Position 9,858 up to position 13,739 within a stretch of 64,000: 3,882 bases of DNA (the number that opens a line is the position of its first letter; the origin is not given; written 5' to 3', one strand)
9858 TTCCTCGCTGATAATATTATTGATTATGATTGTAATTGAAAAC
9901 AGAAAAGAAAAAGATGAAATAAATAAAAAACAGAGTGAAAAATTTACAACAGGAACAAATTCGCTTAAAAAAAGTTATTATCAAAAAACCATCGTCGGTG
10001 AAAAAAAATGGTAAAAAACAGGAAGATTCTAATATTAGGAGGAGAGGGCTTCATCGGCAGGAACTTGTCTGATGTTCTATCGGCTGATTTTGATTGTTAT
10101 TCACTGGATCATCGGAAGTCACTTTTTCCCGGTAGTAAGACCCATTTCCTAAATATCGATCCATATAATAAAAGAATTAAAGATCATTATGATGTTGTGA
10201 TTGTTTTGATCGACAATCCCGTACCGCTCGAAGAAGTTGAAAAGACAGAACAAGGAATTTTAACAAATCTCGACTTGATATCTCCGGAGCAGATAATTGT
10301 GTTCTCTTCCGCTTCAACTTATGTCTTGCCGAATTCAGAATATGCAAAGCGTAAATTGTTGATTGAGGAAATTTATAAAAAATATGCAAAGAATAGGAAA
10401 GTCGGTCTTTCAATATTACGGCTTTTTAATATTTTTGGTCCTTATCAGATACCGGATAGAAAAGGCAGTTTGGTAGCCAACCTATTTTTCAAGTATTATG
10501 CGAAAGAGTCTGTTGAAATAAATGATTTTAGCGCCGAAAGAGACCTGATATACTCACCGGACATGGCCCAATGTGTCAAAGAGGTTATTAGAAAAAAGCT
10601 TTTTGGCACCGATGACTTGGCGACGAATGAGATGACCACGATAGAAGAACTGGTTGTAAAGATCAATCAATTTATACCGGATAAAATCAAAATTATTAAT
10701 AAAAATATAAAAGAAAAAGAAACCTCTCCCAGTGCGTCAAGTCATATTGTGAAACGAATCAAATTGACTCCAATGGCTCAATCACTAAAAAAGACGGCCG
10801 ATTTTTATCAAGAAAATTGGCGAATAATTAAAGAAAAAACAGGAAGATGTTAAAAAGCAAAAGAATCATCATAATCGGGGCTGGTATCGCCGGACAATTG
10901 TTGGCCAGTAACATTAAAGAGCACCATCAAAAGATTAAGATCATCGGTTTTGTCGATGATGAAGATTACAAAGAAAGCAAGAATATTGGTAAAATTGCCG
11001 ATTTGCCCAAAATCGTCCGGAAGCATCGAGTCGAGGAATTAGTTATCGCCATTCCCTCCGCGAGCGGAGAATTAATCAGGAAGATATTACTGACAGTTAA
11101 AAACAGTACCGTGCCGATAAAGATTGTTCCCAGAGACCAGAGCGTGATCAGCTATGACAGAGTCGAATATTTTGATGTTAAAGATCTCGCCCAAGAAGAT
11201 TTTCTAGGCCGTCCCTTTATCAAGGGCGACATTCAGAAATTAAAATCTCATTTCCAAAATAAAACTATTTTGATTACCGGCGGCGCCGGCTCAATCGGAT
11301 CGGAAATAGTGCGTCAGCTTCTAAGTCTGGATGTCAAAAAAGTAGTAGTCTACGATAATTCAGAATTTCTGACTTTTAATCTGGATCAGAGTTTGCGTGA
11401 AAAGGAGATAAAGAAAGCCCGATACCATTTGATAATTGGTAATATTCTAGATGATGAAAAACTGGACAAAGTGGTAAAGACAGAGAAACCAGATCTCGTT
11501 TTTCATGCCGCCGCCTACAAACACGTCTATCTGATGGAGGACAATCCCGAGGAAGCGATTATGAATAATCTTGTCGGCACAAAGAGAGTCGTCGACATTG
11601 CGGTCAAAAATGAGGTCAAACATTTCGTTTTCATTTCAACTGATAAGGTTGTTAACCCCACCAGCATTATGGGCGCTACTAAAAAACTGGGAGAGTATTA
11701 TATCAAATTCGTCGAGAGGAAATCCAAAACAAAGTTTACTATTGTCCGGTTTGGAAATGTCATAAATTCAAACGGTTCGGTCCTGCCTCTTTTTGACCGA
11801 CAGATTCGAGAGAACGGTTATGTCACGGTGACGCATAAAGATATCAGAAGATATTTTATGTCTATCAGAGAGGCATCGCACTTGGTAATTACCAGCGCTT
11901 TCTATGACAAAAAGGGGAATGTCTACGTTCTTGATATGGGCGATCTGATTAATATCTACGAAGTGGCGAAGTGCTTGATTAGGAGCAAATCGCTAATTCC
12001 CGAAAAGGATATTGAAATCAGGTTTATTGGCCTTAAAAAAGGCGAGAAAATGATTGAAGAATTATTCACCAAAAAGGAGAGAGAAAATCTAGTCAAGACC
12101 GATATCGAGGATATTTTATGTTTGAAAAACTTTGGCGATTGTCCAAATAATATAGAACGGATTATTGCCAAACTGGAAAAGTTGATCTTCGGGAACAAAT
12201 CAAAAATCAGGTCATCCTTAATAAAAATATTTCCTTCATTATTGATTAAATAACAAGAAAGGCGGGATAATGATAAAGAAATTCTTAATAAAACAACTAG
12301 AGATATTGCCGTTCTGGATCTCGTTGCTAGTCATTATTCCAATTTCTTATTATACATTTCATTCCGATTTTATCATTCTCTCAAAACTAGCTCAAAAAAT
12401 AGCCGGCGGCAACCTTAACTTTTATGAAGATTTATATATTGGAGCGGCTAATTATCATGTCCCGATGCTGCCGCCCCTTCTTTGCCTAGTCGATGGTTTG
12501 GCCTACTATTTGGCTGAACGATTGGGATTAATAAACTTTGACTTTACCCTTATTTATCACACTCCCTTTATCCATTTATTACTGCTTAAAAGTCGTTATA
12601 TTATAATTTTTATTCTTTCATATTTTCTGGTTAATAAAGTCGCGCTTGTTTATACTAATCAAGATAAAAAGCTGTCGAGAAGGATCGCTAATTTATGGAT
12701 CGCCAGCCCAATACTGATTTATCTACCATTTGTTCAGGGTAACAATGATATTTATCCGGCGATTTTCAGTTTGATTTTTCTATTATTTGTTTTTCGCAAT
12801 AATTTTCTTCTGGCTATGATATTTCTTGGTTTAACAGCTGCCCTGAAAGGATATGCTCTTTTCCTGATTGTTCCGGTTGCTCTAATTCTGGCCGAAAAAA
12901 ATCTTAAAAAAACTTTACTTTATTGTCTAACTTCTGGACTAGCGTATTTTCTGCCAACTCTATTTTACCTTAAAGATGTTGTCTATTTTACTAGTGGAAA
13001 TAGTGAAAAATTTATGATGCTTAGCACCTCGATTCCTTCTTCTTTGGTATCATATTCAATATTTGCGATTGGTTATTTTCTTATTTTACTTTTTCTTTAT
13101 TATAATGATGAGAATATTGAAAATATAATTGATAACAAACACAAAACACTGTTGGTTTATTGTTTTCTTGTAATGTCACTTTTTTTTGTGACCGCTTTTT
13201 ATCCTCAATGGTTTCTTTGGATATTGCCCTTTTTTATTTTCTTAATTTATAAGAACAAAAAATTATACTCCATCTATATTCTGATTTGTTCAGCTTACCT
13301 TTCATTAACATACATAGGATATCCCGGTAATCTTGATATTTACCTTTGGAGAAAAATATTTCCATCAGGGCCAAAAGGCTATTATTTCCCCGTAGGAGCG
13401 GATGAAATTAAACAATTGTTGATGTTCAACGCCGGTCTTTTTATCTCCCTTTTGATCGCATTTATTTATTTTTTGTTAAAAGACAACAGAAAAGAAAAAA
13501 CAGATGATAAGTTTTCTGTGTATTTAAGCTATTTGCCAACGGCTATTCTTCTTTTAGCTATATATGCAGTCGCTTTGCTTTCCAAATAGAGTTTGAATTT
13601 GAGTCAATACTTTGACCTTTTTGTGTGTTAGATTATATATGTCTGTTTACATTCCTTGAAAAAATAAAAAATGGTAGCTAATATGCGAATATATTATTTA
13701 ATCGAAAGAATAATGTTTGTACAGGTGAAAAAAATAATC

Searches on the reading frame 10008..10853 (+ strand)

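Call 4: search_protein_families(library=pfam, proteins=[window:10008-10853:+])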
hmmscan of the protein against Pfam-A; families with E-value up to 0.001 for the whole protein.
window:10008-10853:+ (281 aa): 2 families
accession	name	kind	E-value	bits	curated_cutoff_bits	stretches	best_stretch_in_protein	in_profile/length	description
PF01370.27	Epimerase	-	2.9e-18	66.6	20.9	1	107-196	137-227/240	NAD dependent epimerase/dehydratase family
PF16363.11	GDP_Man_Dehyd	-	2.8e-15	57.1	27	1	104-248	145-291/332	GDP-mannose 4,6 dehydratase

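Call 5: search_protein_families(library=ncbifam, proteins=[window:10008-10853:+], max_evalue=0.00001)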
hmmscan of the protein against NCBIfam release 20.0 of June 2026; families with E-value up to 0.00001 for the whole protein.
window:10008-10853:+ (281 aa): 4 families
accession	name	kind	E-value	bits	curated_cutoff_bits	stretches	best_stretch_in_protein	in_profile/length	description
NF047837.1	UDPAcbARedWbcJ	equivalog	2.9e-09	36.3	500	1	6-232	2-224/372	UDP-2-acetamido-2,6-beta-L-arabino-hexul-4-ose reductase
TIGR01181.1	dTDP_gluc_dehyt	equivalog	7.2e-09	35.2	365.1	1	103-271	142-315/321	dTDP-glucose 4,6-dehydratase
TIGR04180.1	EDH_00030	hypoth_equivalog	9.3e-08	31.5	475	1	106-236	139-269/297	NAD-dependent 4,6-dehydratase LegB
TIGR02197.1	heptose_epim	equivalog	4.5e-07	29.3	274.6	0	101-229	127-268/316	ADP-glyceromanno-heptose 6-epimerase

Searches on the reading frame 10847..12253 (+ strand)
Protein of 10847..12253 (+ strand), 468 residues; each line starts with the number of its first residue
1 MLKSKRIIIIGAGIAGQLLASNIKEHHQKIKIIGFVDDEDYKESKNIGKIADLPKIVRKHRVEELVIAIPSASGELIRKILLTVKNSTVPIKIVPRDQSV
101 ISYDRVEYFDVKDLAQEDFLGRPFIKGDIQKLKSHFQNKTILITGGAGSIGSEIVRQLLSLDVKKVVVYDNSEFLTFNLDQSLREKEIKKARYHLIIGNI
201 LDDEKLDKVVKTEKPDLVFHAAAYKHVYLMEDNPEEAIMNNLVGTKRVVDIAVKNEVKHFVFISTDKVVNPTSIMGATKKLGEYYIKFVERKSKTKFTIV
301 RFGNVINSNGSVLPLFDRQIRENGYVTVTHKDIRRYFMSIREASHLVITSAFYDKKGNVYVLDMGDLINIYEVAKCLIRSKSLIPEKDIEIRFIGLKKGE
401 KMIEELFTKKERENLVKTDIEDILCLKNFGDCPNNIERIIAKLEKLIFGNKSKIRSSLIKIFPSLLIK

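Call 4: search_protein_families(library=pfam, proteins=[window:10847-12253:+])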
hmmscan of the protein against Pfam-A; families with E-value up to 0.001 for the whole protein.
window:10847-12253:+ (468 aa): 17 families
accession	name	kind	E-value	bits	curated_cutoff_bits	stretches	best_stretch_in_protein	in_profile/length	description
PF02719.21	Polysacc_synt_2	-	3.6e-99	332.1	20.2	1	141-423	1-288/293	Polysaccharide biosynthesis protein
PF01370.27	Epimerase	-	2e-26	93.3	20.9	1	141-344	1-218/240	NAD dependent epimerase/dehydratase family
PF16363.11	GDP_Man_Dehyd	-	6.2e-21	75.6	27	1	142-268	1-132/332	GDP-mannose 4,6 dehydratase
PF01073.25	3Beta_HSD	-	4e-19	69.1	22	1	142-273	1-127/280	3-beta hydroxysteroid dehydrogenase/isomerase family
PF04321.23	RmlD_sub_bind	-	5.6e-18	65.4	27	1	140-311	2-157/287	RmlD substrate binding domain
PF07993.18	NAD_binding_4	-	4.6e-11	42.8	20.1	1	143-272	1-143/258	Male sterility protein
PF13727.12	CoA_binding_3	-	5.4e-11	43.3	25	1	8-95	81-175/175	CoA-binding domain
PF13460.12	NAD_binding_10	-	7.7e-10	39.4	27.2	1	145-316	1-157/184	NAD(P)H-binding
PF05368.20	NmrA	-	4.5e-08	33.5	27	1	137-265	1-107/298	NmrA-like family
PF01488.26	Shikimate_DH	-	1.7e-06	28.6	24.3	0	131-258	5-118/138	Shikimate / quinate 5-dehydrogenase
PF00106.31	adh_short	-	1.9e-05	24.7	26.6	1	139-212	1-70/195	short chain dehydrogenase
PF07992.20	Pyr_redox_2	-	3.4e-05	23.9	26.1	0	6-190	2-192/291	Pyridine nucleotide-disulphide oxidoreductase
PF02254.24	TrkA_N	-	3.6e-05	24.5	23.8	0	146-209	5-58/116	TrkA-N domain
PF08659.16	KR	-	0.00016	22.1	22.6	1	140-264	2-135/180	KR domain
PF03435.24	Sacchrp_dh_NADP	-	0.0004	21.2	25.1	0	7-43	1-39/129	Saccharopine dehydrogenase NADP binding domain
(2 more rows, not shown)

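Call 5: search_protein_families(library=ncbifam, proteins=[window:10847-12253:+], max_evalue=0.00001)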
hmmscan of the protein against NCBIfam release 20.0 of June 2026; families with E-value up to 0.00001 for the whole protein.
window:10847-12253:+ (468 aa): 26 families (the best 25 are shown)
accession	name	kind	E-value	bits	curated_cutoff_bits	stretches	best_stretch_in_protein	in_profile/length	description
TIGR03589.1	PseB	equivalog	7e-51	173.1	407.75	1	136-414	2-269/324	UDP-N-acetylglucosamine 4,6-dehydratase (inverting)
TIGR04130.1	FnlA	equivalog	5.9e-41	140.5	730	1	136-422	2-278/337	UDP-N-acetylglucosamine 4,6-dehydratase/5-epimerase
TIGR01179.1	galE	equivalog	7.2e-21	74.4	262.3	1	141-270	2-126/332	UDP-glucose 4-epimerase GalE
TIGR01181.1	dTDP_gluc_dehyt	equivalog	1.1e-19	70.8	365.1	1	141-269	2-129/321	dTDP-glucose 4,6-dehydratase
TIGR01214.1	rmlD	equivalog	1.9e-15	56.7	224.05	1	140-310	1-155/285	dTDP-4-dehydrorhamnose reductase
TIGR02622.1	CDP_4_6_dhtase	equivalog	8.4e-15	54.7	278.45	1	136-270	2-134/352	CDP-glucose 4,6-dehydratase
NF007490.0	PRK10084.1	subfamily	3.4e-13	49.3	649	1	141-254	3-113/361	dTDP-glucose 4,6-dehydratase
NF007582.0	PRK10217.1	equivalog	5.5e-13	48.7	698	1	139-252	2-112/355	dTDP-glucose 4,6-dehydratase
TIGR03023.1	WcaJ_sugtrans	equivalog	6.3e-13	48.8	410.75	1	3-104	128-236/453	undecaprenyl-phosphate glucose phosphotransferase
TIGR03025.1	EPS_sugtrans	subfamily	1.2e-12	47.8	295.55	1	3-110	124-236/445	exopolysaccharide biosynthesis polyprenyl glycosylphosphotransferase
TIGR04180.1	EDH_00030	hypoth_equivalog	1.2e-10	40.9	475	1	141-269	1-125/297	NAD-dependent 4,6-dehydratase LegB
TIGR02197.1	heptose_epim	equivalog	1.8e-10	40.5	274.6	1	141-263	1-112/316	ADP-glyceromanno-heptose 6-epimerase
NF007956.0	PRK10675.1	subfamily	1.9e-10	40.4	394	1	141-268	3-127/338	UDP-glucose 4-epimerase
TIGR03466.1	HpnA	hypoth_equivalog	4.2e-10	39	367.65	1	140-270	2-118/327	hopanoid-associated sugar epimerase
NF043036.1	ErythonDh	equivalog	1.1e-08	34.7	325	1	141-265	3-125/321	D-erythronate dehydrogenase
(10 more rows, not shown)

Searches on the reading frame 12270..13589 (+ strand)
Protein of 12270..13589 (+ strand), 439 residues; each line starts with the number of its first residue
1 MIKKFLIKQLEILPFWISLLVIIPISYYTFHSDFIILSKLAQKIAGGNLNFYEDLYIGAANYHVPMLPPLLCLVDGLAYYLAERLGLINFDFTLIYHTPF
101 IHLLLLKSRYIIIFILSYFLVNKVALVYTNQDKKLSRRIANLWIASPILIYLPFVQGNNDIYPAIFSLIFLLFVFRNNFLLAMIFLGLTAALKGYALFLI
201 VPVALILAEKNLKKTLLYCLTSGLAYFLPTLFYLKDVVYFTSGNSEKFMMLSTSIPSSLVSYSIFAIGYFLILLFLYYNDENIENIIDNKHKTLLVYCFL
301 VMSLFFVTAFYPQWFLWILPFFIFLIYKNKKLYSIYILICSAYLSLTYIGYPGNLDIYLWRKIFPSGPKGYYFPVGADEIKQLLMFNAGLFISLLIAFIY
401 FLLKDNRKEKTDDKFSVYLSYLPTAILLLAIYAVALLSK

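Call 4: search_protein_families(library=pfam, proteins=[window:12270-13589:+])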
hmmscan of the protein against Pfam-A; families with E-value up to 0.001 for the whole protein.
window:12270-13589:+ (439 aa): 1 family
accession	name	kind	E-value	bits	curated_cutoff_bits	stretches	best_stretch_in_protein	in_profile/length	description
PF09594.16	GT87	-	0.00031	21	25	1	114-242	27-157/237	Glycosyltransferase family 87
